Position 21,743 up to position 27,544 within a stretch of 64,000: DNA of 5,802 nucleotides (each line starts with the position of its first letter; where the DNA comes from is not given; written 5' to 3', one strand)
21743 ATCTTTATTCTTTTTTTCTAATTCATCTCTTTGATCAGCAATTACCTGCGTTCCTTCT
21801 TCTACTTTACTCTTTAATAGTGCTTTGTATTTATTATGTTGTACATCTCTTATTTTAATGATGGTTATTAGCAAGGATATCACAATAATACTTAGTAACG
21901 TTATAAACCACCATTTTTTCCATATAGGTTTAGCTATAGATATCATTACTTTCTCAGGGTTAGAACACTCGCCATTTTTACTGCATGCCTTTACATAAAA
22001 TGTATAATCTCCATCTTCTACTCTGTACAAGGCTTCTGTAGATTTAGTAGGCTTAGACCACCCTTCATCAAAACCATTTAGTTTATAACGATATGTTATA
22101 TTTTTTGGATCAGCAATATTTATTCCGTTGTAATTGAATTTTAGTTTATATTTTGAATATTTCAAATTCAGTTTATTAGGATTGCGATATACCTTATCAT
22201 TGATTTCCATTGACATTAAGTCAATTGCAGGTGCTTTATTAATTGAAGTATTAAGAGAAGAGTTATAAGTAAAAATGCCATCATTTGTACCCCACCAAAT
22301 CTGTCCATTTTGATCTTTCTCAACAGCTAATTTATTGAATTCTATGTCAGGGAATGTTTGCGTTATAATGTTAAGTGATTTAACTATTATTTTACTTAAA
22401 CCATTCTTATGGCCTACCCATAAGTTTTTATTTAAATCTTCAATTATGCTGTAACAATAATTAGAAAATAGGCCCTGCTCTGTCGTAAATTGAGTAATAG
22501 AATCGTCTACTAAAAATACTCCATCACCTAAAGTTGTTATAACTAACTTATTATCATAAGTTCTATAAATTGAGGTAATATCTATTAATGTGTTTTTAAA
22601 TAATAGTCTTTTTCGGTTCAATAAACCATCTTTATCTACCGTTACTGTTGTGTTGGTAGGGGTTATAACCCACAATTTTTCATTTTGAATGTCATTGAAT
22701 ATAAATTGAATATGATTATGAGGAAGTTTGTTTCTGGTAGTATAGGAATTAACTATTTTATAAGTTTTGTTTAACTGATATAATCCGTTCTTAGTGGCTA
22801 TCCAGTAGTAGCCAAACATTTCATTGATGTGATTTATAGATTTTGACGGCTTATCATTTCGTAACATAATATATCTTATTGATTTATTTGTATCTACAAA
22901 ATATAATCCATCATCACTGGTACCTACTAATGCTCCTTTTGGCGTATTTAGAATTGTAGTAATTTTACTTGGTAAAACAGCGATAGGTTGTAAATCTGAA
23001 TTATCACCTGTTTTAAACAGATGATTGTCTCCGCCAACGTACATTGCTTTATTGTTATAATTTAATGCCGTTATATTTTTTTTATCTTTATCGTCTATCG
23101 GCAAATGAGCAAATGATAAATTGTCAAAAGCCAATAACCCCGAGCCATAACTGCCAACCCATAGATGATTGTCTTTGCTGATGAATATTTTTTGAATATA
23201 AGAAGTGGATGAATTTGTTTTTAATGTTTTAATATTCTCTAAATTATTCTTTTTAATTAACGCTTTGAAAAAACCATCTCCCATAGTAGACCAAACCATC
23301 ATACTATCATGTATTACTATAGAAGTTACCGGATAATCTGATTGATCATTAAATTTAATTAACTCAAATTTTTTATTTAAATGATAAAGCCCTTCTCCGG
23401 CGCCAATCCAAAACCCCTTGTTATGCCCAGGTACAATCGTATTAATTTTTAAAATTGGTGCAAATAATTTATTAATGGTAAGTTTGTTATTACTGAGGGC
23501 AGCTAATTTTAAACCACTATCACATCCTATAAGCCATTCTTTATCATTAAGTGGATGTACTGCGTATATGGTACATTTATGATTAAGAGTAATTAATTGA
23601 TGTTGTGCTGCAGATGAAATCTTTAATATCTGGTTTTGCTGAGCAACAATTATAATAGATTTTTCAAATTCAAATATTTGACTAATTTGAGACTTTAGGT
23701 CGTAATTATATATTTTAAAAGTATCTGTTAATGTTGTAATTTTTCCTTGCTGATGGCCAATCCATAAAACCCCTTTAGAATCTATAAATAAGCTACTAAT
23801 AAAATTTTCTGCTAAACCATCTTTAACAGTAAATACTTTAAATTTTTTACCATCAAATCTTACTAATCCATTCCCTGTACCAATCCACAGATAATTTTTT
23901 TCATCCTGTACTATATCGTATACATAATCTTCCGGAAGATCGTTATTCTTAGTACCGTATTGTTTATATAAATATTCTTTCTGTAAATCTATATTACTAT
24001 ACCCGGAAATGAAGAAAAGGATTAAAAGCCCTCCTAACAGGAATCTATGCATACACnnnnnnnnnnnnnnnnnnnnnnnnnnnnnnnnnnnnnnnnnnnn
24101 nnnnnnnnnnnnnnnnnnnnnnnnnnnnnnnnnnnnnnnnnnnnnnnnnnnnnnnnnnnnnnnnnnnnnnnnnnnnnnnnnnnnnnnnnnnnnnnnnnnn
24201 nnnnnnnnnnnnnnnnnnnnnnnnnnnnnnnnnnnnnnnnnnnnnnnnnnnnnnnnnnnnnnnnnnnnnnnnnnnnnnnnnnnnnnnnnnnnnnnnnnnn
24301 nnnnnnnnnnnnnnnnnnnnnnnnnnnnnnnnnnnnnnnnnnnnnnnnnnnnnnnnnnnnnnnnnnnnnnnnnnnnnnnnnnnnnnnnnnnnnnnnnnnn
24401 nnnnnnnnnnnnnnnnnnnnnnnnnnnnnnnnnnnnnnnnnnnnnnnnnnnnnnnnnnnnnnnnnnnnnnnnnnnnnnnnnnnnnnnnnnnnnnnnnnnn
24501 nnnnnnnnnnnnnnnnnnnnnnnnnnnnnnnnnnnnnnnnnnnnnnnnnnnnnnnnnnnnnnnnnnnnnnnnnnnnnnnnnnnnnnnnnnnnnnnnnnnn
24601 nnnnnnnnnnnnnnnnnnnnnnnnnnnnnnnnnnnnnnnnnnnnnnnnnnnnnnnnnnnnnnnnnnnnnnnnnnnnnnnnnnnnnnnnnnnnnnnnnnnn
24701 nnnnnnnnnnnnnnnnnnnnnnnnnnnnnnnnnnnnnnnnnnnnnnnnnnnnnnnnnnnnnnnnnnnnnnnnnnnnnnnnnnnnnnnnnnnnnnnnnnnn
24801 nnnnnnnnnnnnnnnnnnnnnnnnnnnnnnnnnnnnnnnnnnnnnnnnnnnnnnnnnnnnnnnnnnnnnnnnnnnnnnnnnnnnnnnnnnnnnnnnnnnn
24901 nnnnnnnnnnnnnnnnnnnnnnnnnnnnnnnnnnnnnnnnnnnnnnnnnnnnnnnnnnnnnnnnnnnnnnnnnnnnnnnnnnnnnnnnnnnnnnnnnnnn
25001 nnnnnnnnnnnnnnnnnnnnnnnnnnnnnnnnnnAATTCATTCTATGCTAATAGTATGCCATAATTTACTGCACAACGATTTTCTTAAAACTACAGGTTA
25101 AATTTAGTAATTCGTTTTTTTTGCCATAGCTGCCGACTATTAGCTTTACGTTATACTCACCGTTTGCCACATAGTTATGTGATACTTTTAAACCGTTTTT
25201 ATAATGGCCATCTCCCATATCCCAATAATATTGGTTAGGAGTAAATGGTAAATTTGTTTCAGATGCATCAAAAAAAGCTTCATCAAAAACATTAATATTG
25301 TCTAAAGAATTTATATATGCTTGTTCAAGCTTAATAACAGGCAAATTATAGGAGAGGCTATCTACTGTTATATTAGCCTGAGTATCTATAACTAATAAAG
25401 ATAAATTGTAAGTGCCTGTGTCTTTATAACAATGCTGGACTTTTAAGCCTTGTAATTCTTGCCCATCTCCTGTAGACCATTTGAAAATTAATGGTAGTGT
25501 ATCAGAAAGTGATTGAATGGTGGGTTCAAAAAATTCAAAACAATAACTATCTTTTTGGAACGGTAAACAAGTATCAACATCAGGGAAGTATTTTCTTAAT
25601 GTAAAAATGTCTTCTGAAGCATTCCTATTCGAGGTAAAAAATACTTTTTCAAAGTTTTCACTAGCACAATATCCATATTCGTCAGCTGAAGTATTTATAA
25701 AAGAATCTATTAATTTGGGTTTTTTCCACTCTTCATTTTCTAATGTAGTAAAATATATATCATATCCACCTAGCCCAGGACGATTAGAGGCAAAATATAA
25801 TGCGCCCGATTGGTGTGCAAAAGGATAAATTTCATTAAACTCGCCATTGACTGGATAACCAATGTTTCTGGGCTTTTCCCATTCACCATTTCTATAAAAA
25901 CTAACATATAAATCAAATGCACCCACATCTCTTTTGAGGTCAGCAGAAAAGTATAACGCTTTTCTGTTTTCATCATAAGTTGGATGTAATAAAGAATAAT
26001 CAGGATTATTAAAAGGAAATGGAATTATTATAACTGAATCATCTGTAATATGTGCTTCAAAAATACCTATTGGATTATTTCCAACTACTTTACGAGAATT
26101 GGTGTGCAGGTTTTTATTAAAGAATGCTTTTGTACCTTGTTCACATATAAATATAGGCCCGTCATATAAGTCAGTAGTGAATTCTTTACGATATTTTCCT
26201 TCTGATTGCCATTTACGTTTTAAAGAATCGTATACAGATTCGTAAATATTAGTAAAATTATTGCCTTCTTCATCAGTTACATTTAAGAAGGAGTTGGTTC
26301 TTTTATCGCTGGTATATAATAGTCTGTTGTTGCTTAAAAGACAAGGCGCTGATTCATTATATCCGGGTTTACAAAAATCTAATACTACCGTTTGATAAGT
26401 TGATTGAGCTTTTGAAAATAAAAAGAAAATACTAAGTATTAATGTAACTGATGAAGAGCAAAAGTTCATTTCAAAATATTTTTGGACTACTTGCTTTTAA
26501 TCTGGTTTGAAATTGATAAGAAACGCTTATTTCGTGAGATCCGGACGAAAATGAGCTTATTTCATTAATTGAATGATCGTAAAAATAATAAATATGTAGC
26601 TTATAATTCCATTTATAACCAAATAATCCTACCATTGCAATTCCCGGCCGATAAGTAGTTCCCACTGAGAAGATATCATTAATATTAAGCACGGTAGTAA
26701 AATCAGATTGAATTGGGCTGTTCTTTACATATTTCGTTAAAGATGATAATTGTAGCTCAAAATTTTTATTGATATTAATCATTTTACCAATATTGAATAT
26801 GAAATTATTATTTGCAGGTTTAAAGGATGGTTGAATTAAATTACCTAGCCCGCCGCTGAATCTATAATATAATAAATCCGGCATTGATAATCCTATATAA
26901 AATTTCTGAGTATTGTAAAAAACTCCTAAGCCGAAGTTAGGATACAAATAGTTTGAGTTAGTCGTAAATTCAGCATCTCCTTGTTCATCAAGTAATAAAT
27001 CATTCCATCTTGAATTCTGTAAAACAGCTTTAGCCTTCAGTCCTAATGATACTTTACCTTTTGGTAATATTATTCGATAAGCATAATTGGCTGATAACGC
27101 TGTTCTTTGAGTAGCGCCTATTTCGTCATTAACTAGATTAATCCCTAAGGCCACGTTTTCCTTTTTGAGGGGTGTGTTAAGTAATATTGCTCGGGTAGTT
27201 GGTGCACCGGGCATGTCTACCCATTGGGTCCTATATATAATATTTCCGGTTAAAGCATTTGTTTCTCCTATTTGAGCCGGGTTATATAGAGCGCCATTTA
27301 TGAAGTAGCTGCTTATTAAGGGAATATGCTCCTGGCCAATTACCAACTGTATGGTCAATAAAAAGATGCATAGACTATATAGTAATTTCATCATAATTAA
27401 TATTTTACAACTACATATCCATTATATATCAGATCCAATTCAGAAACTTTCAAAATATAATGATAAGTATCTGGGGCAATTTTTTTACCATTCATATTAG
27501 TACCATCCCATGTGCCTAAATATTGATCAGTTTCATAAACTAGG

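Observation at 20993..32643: T9SS adhesin operon that terminates in a surface-sensor/PP2C phosphatase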

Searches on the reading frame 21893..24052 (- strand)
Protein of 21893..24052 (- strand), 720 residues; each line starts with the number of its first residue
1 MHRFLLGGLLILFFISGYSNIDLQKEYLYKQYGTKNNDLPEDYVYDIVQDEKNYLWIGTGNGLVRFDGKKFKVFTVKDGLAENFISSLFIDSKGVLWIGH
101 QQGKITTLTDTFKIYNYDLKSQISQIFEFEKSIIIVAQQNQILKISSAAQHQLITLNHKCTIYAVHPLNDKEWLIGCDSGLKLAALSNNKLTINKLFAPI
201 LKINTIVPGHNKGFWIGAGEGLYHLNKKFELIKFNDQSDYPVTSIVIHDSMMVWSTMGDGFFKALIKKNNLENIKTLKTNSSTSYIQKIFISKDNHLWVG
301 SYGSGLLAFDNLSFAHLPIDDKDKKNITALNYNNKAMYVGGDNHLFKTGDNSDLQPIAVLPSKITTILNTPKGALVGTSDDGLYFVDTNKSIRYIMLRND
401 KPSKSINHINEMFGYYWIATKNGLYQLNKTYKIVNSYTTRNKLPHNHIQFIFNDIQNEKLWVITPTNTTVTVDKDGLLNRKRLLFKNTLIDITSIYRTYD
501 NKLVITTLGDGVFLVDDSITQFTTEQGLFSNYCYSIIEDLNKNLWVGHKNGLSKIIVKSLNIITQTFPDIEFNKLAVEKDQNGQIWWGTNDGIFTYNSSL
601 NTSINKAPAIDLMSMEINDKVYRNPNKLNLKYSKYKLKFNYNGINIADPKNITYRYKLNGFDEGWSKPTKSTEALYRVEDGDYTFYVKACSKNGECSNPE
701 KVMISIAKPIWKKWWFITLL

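Call 75: search_solved_structures(query=window:21893-24052:-, max_evalue=0.01)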
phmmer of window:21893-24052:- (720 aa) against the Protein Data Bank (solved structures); distinct sequences matched with E-value up to 0.01: 4.
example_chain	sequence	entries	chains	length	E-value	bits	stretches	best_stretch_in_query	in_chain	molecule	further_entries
4a2l_A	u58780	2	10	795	5.6e-33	117.6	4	517-713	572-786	TWO-COMPONENT SYSTEM SENSOR HISTIDINE KINASE/RESPONSE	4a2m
3v9f_A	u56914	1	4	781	8.2e-28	100.5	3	522-711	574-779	Two-component system sensor histidine kinase/response regulator, hybrid (One-component sys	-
3va6_A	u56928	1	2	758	2.9e-15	59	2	6-101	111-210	Two-component system sensor histidine kinase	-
3ott_A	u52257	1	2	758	3e-15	59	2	6-101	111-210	Two-component system sensor histidine kinase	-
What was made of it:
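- On SiaA of the SiaABCD system: The N-terminal 712 aa form an HTCS-type sensor (call 75).
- Checked: The G5 sensor is periplasmic and of the HTCS type (call 75), not a cell-surface sensor.
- The sensor half matches BT4663-type HTCS periplasmic domains (call 75). The G5 sensor is homologous to oligosaccharide-binding HTCS domains (call 75).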

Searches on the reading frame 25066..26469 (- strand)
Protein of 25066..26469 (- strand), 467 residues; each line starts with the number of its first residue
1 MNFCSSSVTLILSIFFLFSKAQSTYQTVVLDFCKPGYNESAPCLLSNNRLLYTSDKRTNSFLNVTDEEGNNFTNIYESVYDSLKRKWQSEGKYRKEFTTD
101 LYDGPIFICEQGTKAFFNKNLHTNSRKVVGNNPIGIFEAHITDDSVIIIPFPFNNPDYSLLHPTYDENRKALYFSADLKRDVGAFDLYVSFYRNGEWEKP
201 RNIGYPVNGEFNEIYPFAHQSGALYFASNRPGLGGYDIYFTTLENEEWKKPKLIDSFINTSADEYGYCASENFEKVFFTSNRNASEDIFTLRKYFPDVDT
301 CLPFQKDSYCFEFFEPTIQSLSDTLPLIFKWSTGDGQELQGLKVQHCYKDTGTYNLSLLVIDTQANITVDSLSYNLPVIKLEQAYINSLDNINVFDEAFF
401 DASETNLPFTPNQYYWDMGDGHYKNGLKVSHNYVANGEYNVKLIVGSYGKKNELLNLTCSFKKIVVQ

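Call 3: search_protein_families(library=pfam, proteins=[window:25066-26469:-], max_evalue=0.01)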
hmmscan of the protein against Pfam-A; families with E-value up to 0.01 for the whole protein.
window:25066-26469:- (467 aa): 3 families
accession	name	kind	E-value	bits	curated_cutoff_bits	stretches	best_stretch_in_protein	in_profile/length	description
PF18911.6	PKD_4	-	3.2e-22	78.8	27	2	390-446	12-69/85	PKD domain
PF00801.26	PKD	-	1.7e-12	47.6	23.5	2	413-445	31-65/80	PKD domain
PF07676.18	PD40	-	8.9e-07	29.2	20.9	1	207-239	5-37/38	WD40-like Beta Propeller Repeat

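Call 4: search_protein_families(library=ncbifam, proteins=[window:25066-26469:-], max_evalue=0.01)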
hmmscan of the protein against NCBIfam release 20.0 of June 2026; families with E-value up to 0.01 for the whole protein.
window:25066-26469:- (467 aa): 3 families
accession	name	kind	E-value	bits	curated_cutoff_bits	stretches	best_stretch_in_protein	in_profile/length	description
NF053607.1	CHU_0125_OmpA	equivalog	3.4e-30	105.2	620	1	39-296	160-415/639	CHU_0125 family OmpA-like outer membrane integrity protein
NF052230.1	T9SS_PorE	exception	1.2e-23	83.3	600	1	21-285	143-407/648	PorE family type IX secretion system protein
TIGR00864.1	PCC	subfamily_domain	1.4e-06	25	1861.4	1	411-454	1425-1469/2700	polycystin cation channel protein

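Call 76: search_solved_structures(query=window:25066-26469:-, max_evalue=0.01)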
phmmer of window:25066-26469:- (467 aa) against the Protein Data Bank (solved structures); distinct sequences matched with E-value up to 0.01: 3.
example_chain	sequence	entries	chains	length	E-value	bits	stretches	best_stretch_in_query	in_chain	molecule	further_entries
2y72_A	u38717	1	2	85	0.00071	21.8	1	327-372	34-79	COLLAGENASE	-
4jrw_A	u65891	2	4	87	0.00073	21.8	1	327-372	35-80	Collagenase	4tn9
4aqo_A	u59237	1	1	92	0.00087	21.5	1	327-372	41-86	COLLAGENASE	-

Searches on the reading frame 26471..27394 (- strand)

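Call 3: search_protein_families(library=pfam, proteins=[window:26471-27394:-], max_evalue=0.01)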
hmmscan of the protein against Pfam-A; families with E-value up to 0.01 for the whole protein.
window:26471-27394:- (307 aa): 1 family
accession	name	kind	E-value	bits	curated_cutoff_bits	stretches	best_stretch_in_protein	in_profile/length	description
PF11751.14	PorP_SprF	-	7.6e-59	199.9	22.3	1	22-293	4-273/273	Type IX secretion system membrane protein PorP/SprF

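Call 4: search_protein_families(library=ncbifam, proteins=[window:26471-27394:-], max_evalue=0.01)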
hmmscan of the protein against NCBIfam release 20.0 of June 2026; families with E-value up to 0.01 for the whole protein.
window:26471-27394:- (307 aa): 1 family
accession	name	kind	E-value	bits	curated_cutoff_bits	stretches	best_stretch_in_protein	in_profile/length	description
TIGR03519.1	T9SS_PorP_fam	subfamily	1.1e-63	215.4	90.55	1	2-295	2-292/292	PorP/SprF family type IX secretion system membrane protein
